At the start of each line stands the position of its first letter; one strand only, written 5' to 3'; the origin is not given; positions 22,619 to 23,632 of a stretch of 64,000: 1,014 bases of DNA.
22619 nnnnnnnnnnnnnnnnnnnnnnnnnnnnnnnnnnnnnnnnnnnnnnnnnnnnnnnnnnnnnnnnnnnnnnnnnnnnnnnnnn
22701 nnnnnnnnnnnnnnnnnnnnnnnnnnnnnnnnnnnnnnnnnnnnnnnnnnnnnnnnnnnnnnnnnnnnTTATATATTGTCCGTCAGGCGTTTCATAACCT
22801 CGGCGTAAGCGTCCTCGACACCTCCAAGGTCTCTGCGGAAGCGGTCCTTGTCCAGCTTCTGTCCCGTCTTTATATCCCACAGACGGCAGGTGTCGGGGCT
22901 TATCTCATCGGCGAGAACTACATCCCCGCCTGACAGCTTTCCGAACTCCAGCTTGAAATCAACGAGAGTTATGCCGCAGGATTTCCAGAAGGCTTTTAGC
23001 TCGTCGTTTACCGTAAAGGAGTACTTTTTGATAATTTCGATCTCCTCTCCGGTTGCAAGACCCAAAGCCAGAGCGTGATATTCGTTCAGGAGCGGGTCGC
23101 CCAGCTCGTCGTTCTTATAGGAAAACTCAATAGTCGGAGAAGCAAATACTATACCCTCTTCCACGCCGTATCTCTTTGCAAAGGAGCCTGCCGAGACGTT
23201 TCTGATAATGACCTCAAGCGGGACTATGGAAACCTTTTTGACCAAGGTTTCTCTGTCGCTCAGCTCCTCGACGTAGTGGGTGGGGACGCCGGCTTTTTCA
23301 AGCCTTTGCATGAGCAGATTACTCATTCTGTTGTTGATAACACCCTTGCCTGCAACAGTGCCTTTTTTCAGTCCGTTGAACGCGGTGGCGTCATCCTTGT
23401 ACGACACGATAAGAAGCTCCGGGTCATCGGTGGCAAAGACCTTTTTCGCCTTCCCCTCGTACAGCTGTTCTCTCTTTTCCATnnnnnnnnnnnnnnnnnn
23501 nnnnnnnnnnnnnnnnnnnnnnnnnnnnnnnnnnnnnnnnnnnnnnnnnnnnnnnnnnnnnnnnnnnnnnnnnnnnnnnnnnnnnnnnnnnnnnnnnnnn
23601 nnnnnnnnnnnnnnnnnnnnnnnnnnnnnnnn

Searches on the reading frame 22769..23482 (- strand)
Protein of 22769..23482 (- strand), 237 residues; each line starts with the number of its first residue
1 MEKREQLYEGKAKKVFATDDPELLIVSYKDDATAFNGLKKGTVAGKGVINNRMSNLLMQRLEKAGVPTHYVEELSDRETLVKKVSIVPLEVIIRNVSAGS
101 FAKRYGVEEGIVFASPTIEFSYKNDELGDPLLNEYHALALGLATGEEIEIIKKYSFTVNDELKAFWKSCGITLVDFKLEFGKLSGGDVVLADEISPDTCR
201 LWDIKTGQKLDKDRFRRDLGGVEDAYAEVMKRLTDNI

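Call 7: search_protein_families(library=ncbifam, proteins=[window:22769-23482:-])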
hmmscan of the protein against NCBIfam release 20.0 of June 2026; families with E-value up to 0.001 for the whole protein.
window:22769-23482:- (237 aa): 5 families
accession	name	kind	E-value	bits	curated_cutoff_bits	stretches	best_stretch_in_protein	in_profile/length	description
TIGR00081.1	purC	equivalog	6.8e-75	252.1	189.9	1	3-234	4-274/279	phosphoribosylaminoimidazolesuccinocarboxamide synthase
NF009251.0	PRK12607.1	equivalog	5.5e-19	68.2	371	1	3-207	15-232/315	phosphoribosylaminoimidazolesuccinocarboxamide synthase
NF010568.0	PRK13961.1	equivalog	6.9e-18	64.9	251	1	4-206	13-239/297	phosphoribosylaminoimidazolesuccinocarboxamide synthase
NF010564.0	PRK13959.1-1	subfamily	3e-10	39.7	459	1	7-206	4-227/294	phosphoribosylaminoimidazolesuccinocarboxamide synthase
NF010567.0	PRK13960.1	equivalog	0.00014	20.8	581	0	18-109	50-147/367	phosphoribosylaminoimidazolesuccinocarboxamide synthase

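Call 16: find_related_loci(query=window:22769-23482:-, collection=genome_contigs, flank=10000)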
Query window:22769-23482:- (237 aa) in genome_contigs; peptide patterns used: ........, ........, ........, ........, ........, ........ (x = any residue, [..] = any of these).
599 stretches matched a pattern (row limit reached: there are more); 560 encode a relative of the query (tblastn E <= 1e-3); the best 80 are kept; 80 distinct loci.
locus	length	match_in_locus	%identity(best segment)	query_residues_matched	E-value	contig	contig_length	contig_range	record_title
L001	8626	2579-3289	86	1-237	3e-140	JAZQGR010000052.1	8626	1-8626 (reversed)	MAG: Eubacteriales bacterium isolate T1900044630_TS20190096.MAGScoT_cleanbin_000001 SGB_1020_k141_2123528, whole genome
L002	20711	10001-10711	85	1-237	2e-137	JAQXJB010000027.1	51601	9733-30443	MAG: Clostridiales bacterium isolate SUG1240 k141_5075194, whole genome shotgun sequence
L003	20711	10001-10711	83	1-237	3e-136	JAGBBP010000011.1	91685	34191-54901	MAG: Lachnospiraceae bacterium isolate RGIG8970 Water_deer_Rectum-2__c123043, whole genome shotgun sequence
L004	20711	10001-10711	83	1-237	4e-136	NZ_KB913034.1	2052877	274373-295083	Allobaculum stercoricanis DSM 13633 AllstDRAFT_scaffold1.1, whole genome shotgun sequence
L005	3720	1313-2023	83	1-237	2e-139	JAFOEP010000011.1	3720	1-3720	MAG: Clostridia bacterium isolate RGIG397 Dairy_cattle_Colon-5__c52028, whole genome shotgun sequence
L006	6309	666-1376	83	1-237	4e-136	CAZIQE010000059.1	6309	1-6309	MAG TPA_asm: uncultured Eubacteriales bacterium isolate SRP330255_co2_186 genome assembly, contig: k141_11987, whole gen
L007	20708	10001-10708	84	1-236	4e-135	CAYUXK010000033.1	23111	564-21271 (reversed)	MAG TPA_asm: uncultured Clostridium sp. isolate SRP192927_co4_1110 genome assembly, contig: NODE_4138_length_23111_cov_1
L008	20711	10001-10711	83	1-237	1e-134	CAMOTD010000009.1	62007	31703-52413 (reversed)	MAG: uncultured Clostridia bacterium isolate SRR873608_bin.71_metaWRAP_v1.3_MAG genome assembly, contig: NODE_928_length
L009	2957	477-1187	83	1-237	2e-140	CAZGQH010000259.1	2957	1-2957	MAG TPA_asm: uncultured Lachnospiraceae bacterium isolate binchicken_co370_226 genome assembly, contig: NODE_26626_lengt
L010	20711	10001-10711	82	1-237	3e-134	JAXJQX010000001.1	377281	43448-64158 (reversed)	MAG: Acutalibacteraceae bacterium isolate DOME_MAG_2713 2713_C0211_k141_62659, whole genome shotgun sequence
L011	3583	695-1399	83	3-237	1e-137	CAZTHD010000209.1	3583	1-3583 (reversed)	MAG TPA_asm: uncultured Oscillospiraceae bacterium isolate SRP278969_co1_74 genome assembly, contig: NODE_43613_length_3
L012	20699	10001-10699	85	1-233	1e-133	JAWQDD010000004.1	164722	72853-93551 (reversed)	Oscillospiraceae bacterium CM74B_53B_ID361 LM_D7_4-BHI_SB-5_3B.1_NODE_14, whole genome shotgun sequence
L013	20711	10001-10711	83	1-237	5e-133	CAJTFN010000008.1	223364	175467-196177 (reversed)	Oscillospiraceae bacterium isolate C18_42_OV_BP genome assembly, contig: MGBC000153.8, whole genome shotgun sequence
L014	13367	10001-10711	82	1-237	5e-133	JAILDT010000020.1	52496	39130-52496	MAG: Clostridia bacterium isolate RUI027 k141_2241018_flag=0_multi=54.9897_len=52496, whole genome shotgun sequence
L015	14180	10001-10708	82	1-236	6e-133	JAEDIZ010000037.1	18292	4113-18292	MAG: Oscillospiraceae bacterium isolate MAG175 NODE_3091_length_18292_cov_5.525470, whole genome shotgun sequence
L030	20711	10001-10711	80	1-237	1e-130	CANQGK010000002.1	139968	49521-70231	MAG: uncultured Clostridia bacterium isolate Lapin-032__bin13 genome assembly, contig: Lapin-032__NODE_172_length_139968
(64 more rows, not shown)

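Call 41: find_encoding_contigs(protein=window:22769-23482:-, flank=2000, max_places=10)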
Protein window:22769-23482:- (237 aa): no gene with exactly this product is on record in the collection.

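Call 49: find_homologous_proteins(query=window:22769-23482:-, max_evalue=1e-100)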
Query window:22769-23482:- (237 aa): 7959 proteins with E <= 1e-100 among 8000 candidates; the best 120 are listed.
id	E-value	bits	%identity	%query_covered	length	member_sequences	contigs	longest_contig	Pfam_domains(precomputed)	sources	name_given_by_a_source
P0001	1.7e-151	520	100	100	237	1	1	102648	PF01259.25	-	-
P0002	4.3e-151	519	99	100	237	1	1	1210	PF01259.25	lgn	-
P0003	3.3e-143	493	93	100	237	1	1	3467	PF01259.25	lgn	-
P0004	4.4e-136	470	89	100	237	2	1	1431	PF01259.25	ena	-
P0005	1.1e-135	468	88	100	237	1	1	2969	PF01259.25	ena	-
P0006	2.0e-135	468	88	100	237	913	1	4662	PF01259.25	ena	-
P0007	2.2e-135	467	88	100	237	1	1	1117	PF01259.25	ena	-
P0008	3.7e-134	463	86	100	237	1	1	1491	PF01259.25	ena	-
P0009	1.2e-133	462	86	100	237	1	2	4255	PF01259.25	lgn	-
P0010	1.3e-133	462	86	100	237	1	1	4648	PF01259.25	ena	-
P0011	1.7e-133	461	86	100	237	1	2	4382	PF01259.25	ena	-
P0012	2.1e-133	461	86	100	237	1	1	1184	PF01259.25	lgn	-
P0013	2.6e-133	461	86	100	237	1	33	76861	PF01259.25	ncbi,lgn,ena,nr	ncbi:MAG: phosphoribosylaminoimidazolesuccinocarboxamide synthase [Clostridia bacterium]|nr:phosphor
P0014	4.4e-133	460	86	100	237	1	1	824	PF01259.25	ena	-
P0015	7.2e-133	459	85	100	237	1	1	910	PF01259.25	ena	-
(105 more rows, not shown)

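Call 50: find_encoding_contigs(protein=P0003, flank=1500, max_places=3)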
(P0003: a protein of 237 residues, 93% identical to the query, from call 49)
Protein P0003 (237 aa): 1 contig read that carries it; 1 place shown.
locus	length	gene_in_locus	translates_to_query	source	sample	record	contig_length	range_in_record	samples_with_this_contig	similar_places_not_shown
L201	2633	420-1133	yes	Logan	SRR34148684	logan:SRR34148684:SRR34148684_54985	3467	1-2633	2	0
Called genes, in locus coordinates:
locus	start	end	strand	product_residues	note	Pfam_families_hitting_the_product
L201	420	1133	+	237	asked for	PF01259:SAICAR_synt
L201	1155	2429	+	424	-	PF00709:Adenylsucc_synt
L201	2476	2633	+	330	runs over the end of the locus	?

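Call 51: find_encoding_contigs(protein=P0005, flank=1500, max_places=3)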
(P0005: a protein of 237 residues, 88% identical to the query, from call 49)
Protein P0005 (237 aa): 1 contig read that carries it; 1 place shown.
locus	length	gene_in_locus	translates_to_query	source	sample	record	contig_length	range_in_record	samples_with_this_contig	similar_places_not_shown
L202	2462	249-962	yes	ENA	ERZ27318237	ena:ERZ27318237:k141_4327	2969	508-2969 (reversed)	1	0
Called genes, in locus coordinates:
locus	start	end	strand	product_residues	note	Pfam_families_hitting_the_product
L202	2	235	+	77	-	?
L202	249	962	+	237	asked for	PF01259:SAICAR_synt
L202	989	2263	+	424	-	PF00709:Adenylsucc_synt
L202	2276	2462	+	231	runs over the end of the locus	?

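Call 52: find_encoding_contigs(protein=P0006, flank=1500, max_places=3)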
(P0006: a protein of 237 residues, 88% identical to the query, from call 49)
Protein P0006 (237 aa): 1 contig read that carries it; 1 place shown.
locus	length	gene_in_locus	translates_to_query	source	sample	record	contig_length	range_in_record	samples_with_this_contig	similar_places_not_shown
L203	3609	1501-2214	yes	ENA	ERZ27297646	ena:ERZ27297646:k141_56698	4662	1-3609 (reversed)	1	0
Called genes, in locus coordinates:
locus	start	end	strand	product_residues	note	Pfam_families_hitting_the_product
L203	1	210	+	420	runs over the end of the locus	?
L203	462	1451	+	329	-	PF03547:Mem_trans, PF01758:SBF (weak)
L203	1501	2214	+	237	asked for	PF01259:SAICAR_synt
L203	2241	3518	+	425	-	PF00709:Adenylsucc_synt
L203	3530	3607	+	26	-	?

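Call 53: find_encoding_contigs(protein=P0002, flank=1500, max_places=3)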
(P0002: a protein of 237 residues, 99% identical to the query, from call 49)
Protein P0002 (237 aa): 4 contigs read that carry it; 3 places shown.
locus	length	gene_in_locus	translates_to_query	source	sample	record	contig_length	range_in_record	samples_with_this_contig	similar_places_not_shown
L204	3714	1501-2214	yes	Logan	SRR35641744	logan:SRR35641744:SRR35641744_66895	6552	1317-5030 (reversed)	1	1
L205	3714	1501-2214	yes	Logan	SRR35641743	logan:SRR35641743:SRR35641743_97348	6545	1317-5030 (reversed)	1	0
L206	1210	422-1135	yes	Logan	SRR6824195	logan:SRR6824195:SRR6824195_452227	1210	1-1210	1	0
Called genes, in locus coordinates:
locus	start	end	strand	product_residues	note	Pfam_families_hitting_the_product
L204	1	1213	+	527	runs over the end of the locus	PF13522:GATase_6, PF13537:GATase_7, PF12481:DUF3700 (weak), PF00733:Asn_synthase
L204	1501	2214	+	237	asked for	PF01259:SAICAR_synt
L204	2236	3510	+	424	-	PF00709:Adenylsucc_synt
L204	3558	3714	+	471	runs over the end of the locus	PF00206:Lyase_1, PF10397:ADSL_C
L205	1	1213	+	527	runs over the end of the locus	PF13522:GATase_6, PF13537:GATase_7, PF12481:DUF3700 (weak), PF00733:Asn_synthase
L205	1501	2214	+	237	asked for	PF01259:SAICAR_synt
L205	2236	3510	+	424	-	PF00709:Adenylsucc_synt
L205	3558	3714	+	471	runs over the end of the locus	PF00206:Lyase_1, PF10397:ADSL_C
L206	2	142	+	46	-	?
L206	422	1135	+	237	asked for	PF01259:SAICAR_synt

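Call 54: find_encoding_contigs(protein=P0004, flank=1500, max_places=3)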
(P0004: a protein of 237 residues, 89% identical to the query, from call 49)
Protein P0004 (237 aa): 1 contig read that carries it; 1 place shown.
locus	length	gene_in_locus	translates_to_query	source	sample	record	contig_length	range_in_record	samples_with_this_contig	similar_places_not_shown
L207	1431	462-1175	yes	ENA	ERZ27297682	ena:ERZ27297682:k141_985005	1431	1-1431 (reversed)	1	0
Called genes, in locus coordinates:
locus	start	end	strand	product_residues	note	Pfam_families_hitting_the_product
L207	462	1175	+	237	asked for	PF01259:SAICAR_synt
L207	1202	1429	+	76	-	?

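Call 68: search_protein_families(library=ncbifam, proteins=[L003:2746-4077:+, L030:2741-4096:+], max_evalue=0.00001)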
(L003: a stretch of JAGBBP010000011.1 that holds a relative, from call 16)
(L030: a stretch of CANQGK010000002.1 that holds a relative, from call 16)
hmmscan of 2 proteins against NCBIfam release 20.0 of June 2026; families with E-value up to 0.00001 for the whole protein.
L003:2746-4077:+ (444 aa): 6 families
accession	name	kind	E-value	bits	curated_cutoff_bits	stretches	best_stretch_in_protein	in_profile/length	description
NF006929.0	PRK09414.1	equivalog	2.1e-229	761.9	536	1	2-444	5-445/445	NADP-specific glutamate dehydrogenase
NF010634.0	PRK14031.1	equivalog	1.5e-178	593.8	822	1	6-444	5-444/444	NADP-specific glutamate dehydrogenase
NF010633.0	PRK14030.1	subfamily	1.4e-177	591.3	743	1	4-444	3-445/445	glutamate dehydrogenase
NF041398.1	GluDhGdhB_Halo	equivalog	1.4e-71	241.6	620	1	45-443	21-408/410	glutamate dehydrogenase GdhB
NF040817.1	GdhA_Arch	equivalog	6e-71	239.8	750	1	46-444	25-417/419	glutamate dehydrogenase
NF035922.1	Trp_DH_ScyB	equivalog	1e-07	31.3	600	0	110-387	63-301/346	tryptophan dehydrogenase ScyB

L030:2741-4096:+ (452 aa): 6 families
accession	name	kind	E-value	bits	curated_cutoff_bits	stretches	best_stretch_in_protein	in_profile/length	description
NF006929.0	PRK09414.1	equivalog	1.5e-229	762.5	536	1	9-452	4-445/445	NADP-specific glutamate dehydrogenase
NF010633.0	PRK14030.1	subfamily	9.5e-183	608.3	743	1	12-452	3-445/445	glutamate dehydrogenase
NF010634.0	PRK14031.1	equivalog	1.8e-178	593.6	822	1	14-452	5-444/444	NADP-specific glutamate dehydrogenase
NF041398.1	GluDhGdhB_Halo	equivalog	6e-76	256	620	1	52-451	20-408/410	glutamate dehydrogenase GdhB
NF040817.1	GdhA_Arch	equivalog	6.8e-76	256.1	750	1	54-452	25-417/419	glutamate dehydrogenase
NF035922.1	Trp_DH_ScyB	equivalog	2.6e-08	33.3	600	1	118-411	63-314/346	tryptophan dehydrogenase ScyB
